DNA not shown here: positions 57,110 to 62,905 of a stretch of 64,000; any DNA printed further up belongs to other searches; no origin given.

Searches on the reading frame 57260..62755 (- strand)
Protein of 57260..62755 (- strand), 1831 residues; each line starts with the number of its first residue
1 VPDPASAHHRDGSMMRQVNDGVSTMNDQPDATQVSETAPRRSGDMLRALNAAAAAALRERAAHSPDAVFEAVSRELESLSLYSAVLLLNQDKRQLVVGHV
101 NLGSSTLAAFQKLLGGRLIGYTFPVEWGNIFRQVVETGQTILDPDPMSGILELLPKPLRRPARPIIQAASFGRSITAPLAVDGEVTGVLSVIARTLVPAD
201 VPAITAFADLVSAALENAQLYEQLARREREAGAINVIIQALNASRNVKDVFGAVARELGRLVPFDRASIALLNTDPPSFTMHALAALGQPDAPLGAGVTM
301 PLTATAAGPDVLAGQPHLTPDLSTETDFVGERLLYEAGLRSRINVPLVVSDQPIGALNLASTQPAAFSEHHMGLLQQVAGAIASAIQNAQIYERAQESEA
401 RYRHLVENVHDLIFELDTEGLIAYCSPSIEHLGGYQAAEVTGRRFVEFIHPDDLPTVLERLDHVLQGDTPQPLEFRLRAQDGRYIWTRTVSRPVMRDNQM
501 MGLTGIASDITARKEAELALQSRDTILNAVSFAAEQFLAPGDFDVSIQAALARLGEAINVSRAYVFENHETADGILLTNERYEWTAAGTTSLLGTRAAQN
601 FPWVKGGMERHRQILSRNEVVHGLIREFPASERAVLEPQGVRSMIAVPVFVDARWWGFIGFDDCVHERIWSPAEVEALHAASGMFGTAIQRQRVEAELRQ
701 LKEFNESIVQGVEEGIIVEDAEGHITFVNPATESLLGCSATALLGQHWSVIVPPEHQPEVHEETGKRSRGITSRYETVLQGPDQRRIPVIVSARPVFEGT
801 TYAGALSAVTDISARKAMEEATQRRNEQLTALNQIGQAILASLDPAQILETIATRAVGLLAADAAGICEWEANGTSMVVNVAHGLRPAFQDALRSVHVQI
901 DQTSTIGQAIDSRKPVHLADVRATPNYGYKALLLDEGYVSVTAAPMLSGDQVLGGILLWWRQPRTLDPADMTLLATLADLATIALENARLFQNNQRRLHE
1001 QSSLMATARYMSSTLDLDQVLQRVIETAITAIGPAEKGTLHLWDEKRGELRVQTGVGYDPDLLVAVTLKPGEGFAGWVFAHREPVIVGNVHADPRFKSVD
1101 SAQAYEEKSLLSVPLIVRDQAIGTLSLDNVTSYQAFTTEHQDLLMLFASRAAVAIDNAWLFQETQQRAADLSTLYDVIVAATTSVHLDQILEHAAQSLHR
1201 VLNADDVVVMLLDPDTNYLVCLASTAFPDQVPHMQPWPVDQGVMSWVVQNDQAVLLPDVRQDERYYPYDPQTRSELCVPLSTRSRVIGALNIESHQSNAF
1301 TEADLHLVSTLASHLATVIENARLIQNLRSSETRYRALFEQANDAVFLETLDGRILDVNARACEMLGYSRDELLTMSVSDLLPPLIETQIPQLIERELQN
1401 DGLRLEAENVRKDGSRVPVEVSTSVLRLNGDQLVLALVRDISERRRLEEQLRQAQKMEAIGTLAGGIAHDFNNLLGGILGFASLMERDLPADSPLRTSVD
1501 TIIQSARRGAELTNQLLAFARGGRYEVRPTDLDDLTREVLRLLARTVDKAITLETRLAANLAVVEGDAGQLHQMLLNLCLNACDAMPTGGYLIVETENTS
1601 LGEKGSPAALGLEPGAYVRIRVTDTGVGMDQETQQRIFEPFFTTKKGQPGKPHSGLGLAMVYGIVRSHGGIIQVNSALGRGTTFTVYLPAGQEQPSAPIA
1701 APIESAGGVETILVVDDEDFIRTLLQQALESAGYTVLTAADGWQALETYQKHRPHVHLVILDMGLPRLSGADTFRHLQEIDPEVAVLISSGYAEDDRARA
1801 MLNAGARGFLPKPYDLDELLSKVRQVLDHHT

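Call 50: search_protein_families(library=pfam, proteins=[window:57260-62755:-])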
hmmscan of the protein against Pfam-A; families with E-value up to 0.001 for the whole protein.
window:57260-62755:- (1831 aa): 14 families
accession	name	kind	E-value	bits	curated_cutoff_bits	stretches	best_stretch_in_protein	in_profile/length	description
PF13185.12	GAF_2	-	3.3e-78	260.9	28.6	5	1015-1156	2-136/136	GAF domain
PF01590.32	GAF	-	9.3e-78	259.7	22.4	5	1187-1319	2-133/133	GAF domain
PF13492.12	GAF_3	-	1.5e-58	197.2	27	4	1187-1321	2-129/129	GAF domain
PF13426.13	PAS_9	-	1.1e-40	138.5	27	3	1343-1443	1-103/103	PAS domain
PF00989.32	PAS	-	1.3e-40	138.4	22.6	3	1334-1441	2-113/113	PAS fold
PF08448.16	PAS_4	-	2.3e-36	124.8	23.1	3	407-515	2-110/110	PAS fold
PF08447.18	PAS_3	-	1.2e-27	96.4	25.6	2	423-506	2-88/89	PAS fold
PF00072.30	Response_reg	-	2.9e-26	92.3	30.2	1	1712-1824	1-111/111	Response regulator receiver domain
PF02518.31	HATPase_c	-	2e-25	89.8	26.4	1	1566-1690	1-109/111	Histidine kinase-, DNA gyrase B-, and HSP90-like ATPase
PF13188.13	PAS_8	-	8.7e-24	83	21.8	2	1334-1387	2-55/65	PAS domain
PF00512.31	HisKA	-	2.7e-11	43.8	26.9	1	1461-1522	3-63/66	His Kinase A (phospho-acceptor) domain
PF14598.12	PAS_11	-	4.5e-11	43.1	25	1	414-495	6-87/109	PAS domain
PF24820.1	Diguanyl_cycl_sensor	-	8.7e-10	39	28.1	1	709-762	2-55/109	Diguanylate cyclase-like sensor domain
PF11849.14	DUF3369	-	5.2e-06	27.3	27.2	0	1133-1163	137-167/168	Domain of unknown function (DUF3369)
